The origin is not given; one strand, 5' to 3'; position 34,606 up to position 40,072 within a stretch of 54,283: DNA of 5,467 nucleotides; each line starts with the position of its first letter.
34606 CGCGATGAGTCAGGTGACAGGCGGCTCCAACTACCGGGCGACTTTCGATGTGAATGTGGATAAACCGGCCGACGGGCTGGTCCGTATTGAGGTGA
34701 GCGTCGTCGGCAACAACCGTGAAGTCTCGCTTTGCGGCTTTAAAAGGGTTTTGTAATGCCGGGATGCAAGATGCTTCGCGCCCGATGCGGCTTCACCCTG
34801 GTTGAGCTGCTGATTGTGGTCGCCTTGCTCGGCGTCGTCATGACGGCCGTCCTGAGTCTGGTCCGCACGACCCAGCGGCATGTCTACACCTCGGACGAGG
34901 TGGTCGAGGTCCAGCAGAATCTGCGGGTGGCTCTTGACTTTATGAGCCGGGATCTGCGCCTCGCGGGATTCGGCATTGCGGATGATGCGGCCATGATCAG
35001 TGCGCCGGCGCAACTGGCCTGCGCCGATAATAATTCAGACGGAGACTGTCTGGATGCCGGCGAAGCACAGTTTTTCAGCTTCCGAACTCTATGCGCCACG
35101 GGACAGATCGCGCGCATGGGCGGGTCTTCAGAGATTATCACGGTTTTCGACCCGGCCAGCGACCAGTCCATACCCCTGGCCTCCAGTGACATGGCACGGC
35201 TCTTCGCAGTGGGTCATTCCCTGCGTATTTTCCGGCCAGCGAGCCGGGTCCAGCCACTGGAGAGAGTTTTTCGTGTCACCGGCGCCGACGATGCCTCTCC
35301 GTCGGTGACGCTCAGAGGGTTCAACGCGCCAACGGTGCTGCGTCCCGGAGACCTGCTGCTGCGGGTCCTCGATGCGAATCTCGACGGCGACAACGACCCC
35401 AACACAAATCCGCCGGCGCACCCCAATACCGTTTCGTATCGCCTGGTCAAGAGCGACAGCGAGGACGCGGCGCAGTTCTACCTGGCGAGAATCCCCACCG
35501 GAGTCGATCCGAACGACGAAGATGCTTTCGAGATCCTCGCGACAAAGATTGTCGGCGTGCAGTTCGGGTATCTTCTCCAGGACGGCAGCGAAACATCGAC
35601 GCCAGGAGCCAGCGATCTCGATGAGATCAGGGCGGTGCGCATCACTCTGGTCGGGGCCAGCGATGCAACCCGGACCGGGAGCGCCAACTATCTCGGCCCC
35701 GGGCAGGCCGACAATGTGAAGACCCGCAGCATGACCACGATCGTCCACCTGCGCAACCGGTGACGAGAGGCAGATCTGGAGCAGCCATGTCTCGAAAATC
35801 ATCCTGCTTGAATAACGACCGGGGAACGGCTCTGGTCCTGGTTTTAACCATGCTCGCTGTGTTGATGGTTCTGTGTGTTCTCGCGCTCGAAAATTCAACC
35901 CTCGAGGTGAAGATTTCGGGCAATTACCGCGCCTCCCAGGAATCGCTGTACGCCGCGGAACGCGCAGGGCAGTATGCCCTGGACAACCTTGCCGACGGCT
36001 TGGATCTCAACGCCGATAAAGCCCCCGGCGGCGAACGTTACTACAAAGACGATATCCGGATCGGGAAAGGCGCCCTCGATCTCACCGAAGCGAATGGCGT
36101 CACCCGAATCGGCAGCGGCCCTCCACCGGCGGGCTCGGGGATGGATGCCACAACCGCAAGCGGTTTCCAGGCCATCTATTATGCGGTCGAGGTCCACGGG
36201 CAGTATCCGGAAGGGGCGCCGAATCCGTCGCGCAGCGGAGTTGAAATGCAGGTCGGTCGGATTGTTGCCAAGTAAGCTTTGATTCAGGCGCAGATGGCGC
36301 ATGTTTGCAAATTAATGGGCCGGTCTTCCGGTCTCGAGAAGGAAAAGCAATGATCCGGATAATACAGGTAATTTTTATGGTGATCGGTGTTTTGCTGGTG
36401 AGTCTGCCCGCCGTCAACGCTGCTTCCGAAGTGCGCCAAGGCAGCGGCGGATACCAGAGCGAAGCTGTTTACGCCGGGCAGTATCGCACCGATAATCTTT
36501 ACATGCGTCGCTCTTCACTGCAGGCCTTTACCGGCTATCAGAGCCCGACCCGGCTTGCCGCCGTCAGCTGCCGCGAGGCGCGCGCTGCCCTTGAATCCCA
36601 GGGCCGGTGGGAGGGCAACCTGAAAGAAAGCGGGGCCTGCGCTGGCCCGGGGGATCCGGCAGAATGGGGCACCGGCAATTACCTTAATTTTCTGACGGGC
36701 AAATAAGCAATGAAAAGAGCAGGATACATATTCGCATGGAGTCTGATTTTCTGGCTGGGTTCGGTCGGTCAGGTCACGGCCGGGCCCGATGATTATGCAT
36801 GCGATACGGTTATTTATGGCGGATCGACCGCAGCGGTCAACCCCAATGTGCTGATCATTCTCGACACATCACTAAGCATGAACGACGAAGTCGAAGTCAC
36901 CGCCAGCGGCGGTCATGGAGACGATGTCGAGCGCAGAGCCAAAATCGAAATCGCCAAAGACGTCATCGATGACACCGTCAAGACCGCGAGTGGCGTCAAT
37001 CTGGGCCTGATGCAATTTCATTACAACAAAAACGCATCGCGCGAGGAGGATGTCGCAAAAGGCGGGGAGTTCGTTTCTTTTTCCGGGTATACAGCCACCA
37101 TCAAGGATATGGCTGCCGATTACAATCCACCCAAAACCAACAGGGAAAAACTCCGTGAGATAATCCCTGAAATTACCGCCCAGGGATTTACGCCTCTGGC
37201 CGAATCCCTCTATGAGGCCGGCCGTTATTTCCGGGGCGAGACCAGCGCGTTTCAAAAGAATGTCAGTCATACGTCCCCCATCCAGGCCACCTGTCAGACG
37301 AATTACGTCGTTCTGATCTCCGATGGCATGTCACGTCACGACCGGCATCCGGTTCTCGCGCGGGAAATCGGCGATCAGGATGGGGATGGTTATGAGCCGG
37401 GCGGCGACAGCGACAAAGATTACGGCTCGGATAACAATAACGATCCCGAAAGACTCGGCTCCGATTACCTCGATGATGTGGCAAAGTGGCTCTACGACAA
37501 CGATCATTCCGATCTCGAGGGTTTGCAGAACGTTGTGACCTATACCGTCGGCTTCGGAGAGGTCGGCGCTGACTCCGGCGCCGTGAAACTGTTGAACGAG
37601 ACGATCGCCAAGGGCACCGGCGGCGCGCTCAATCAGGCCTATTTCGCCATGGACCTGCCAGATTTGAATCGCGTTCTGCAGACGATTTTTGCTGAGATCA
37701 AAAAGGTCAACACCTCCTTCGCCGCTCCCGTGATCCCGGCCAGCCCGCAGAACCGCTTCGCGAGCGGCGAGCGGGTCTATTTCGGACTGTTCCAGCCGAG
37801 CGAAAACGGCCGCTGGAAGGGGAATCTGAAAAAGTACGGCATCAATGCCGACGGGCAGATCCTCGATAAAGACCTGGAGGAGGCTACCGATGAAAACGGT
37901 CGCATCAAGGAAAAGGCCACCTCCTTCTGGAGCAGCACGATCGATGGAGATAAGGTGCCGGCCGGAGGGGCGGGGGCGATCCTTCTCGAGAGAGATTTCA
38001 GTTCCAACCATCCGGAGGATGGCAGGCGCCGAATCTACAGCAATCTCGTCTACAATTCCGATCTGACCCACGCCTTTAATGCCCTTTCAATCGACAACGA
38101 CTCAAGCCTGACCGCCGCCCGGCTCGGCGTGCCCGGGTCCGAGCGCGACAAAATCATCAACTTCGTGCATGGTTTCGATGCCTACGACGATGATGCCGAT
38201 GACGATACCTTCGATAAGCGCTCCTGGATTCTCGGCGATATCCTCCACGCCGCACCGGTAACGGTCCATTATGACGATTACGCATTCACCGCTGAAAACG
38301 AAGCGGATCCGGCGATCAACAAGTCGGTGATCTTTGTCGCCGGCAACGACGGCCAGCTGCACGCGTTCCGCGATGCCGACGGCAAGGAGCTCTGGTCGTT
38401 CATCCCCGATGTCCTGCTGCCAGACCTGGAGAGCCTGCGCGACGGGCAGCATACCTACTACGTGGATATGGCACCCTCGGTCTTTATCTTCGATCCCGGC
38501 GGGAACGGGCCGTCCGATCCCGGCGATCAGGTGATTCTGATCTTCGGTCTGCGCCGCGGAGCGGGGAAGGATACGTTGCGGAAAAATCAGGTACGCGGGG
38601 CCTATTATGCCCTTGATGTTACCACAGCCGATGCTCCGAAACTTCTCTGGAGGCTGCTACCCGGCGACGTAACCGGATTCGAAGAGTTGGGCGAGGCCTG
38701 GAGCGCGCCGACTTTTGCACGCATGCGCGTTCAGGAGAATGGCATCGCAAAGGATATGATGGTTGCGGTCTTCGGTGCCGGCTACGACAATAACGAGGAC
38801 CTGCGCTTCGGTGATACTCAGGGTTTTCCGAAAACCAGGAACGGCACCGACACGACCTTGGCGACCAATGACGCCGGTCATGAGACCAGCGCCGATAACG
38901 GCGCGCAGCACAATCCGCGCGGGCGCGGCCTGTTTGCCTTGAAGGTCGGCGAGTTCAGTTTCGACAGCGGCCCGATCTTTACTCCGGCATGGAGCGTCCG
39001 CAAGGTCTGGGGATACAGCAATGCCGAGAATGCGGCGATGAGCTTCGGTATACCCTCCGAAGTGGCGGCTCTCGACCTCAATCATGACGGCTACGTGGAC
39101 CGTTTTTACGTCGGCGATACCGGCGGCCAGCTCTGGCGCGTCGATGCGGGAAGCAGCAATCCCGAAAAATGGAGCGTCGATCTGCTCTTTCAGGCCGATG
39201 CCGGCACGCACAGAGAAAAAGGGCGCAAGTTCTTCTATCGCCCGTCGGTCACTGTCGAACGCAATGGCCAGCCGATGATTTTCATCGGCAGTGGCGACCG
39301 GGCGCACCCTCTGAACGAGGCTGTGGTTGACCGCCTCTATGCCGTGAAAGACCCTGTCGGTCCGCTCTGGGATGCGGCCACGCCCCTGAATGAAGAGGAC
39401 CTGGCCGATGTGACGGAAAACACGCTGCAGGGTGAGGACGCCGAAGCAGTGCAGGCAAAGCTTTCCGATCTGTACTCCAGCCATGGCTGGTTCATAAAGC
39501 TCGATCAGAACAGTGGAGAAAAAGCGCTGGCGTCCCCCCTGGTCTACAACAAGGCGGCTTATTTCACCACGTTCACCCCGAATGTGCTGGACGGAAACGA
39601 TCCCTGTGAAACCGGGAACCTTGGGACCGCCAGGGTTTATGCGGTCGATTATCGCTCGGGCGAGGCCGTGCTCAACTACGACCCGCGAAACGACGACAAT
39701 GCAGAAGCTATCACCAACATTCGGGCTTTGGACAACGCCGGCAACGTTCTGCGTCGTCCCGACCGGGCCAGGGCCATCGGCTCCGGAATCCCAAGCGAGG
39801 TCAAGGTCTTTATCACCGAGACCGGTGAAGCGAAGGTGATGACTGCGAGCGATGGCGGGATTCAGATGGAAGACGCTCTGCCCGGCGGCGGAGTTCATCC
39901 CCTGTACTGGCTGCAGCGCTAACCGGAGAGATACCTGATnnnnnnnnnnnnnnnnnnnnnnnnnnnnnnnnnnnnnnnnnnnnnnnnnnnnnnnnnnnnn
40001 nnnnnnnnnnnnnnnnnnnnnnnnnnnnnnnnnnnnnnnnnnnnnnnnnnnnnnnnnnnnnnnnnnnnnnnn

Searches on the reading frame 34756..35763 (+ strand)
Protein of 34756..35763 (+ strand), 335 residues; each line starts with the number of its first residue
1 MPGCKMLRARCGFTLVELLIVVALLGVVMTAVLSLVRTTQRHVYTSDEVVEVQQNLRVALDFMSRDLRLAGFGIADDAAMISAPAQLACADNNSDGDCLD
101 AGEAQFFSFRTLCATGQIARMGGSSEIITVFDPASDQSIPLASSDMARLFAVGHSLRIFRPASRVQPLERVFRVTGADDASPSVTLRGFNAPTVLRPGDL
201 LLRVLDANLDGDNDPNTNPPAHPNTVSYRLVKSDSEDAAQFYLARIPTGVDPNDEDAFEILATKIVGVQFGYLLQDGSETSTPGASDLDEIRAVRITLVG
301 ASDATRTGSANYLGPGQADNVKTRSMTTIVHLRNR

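Call 35: search_protein_families(library=pfam, proteins=[window:34756-35763:+], max_evalue=0.00001)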
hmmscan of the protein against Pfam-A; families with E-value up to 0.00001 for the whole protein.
window:34756-35763:+ (335 aa): 1 family
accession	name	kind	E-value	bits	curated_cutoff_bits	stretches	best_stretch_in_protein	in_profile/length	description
PF07963.17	N_methyl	-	1.8e-07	30.9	21.2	1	8-33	2-27/27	Prokaryotic N-terminal methylation motif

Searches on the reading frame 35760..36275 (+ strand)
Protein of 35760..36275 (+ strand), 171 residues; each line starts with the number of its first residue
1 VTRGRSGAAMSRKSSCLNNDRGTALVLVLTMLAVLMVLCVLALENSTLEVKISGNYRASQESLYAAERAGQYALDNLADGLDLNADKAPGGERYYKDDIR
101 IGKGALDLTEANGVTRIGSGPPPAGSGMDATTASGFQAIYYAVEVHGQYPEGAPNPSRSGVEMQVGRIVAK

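Call 35: search_protein_families(library=pfam, proteins=[window:35760-36275:+], max_evalue=0.00001)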
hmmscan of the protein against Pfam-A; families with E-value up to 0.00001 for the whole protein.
window:35760-36275:+ (171 aa): 1 family
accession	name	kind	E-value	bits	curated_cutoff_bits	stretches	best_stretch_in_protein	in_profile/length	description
PF14341.11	PilX_N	-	8.7e-08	32.5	25.5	1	21-67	1-47/51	PilX N-terminal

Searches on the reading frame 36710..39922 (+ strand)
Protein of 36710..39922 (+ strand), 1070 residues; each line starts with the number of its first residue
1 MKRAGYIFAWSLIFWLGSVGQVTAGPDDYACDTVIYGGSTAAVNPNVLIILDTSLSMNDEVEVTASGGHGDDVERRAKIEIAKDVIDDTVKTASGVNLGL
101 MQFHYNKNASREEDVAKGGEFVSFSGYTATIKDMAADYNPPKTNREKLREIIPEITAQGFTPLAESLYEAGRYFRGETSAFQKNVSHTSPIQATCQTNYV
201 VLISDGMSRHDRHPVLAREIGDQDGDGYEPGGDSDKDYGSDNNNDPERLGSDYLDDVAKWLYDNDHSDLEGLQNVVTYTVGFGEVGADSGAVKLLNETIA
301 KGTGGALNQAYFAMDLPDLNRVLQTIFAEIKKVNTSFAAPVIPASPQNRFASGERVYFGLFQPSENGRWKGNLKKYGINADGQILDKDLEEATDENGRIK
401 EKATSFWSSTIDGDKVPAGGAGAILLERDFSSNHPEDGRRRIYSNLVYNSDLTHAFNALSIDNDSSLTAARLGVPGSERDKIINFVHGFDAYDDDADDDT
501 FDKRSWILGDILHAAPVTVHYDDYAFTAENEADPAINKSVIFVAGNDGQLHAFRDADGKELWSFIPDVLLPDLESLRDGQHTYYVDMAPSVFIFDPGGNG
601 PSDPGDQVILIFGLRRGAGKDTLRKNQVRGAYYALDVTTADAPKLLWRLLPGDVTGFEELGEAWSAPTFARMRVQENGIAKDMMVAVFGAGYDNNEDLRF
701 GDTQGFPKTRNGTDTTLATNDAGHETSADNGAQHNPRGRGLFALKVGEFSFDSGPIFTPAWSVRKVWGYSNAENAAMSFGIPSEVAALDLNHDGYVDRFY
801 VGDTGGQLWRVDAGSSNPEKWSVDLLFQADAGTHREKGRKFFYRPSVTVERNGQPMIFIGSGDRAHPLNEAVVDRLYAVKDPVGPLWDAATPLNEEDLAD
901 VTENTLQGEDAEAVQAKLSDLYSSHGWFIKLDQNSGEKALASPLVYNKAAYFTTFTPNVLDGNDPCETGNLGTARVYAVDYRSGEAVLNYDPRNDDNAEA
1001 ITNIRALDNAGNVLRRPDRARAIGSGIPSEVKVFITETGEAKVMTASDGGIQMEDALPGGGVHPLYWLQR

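Call 35: search_protein_families(library=pfam, proteins=[window:36710-39922:+], max_evalue=0.00001)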
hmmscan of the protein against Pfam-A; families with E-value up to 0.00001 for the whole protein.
window:36710-39922:+ (1070 aa): 1 family
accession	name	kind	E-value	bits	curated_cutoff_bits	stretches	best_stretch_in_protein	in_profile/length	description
PF05567.17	T4P_PilY1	-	3.3e-06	26.7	28.1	0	787-820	256-294/411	PilY1 beta-propeller domain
